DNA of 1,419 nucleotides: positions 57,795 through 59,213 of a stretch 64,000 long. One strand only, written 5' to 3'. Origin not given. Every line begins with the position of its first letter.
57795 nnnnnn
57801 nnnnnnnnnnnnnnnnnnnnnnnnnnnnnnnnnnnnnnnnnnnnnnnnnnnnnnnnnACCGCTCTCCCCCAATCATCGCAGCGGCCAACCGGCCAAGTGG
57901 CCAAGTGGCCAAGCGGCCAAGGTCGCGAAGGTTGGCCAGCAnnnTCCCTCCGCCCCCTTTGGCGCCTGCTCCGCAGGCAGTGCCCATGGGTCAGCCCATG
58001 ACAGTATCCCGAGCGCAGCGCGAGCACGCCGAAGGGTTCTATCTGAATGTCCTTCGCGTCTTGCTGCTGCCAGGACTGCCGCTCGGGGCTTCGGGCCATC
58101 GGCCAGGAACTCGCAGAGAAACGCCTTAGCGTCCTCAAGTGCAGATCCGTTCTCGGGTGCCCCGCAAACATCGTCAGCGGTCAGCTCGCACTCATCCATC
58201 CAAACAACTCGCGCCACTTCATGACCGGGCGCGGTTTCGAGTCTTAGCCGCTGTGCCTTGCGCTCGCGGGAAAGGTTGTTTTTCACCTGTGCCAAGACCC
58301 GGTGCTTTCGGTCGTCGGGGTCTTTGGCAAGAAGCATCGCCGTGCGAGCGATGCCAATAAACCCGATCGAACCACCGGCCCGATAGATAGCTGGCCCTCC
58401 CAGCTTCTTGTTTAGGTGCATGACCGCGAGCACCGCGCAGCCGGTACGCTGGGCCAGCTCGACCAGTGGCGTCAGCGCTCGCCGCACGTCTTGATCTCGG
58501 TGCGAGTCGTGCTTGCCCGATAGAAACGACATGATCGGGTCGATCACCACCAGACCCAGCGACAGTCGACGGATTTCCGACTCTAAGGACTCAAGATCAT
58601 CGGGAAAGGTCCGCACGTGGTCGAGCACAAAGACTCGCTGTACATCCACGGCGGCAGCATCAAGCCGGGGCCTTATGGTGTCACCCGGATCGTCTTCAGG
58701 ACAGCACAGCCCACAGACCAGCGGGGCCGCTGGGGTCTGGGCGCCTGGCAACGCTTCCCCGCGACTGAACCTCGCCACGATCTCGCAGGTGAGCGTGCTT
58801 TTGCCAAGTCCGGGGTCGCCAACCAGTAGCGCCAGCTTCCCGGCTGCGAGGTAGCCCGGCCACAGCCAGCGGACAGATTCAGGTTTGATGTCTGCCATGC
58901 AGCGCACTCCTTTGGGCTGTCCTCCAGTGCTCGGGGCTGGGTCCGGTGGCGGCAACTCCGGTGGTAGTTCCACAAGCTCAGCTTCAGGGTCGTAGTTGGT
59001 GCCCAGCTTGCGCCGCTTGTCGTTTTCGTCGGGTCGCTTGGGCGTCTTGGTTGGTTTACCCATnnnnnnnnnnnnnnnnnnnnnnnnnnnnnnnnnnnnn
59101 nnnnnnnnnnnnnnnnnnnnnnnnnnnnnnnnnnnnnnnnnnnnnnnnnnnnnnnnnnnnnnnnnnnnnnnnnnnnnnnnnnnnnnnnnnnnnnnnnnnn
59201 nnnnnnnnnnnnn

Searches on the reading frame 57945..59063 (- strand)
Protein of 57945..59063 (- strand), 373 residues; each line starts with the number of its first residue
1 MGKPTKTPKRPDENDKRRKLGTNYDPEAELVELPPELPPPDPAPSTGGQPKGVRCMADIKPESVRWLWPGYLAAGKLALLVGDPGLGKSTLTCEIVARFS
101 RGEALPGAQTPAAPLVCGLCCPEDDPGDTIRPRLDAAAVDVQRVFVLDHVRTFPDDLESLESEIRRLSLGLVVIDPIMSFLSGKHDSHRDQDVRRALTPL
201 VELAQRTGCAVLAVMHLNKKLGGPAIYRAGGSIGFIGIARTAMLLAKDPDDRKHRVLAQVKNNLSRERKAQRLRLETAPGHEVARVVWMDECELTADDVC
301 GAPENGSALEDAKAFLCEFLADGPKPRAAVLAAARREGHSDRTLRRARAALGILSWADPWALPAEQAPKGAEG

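Call 13: search_protein_families(library=pfam, proteins=[window:57945-59063:-])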
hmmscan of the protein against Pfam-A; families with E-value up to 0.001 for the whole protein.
window:57945-59063:- (373 aa): 3 families
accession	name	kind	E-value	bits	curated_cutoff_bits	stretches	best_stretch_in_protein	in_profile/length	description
PF13481.12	AAA_25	-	2.6e-33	115.7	27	1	60-220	18-193/195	AAA domain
PF00004.35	AAA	-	0.00013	22.9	21.2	0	79-206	2-97/131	ATPase family associated with various cellular activities (AAA)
PF03796.21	DnaB_C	-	0.00034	20.5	27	0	157-221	114-182/255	DnaB-like helicase C terminal domain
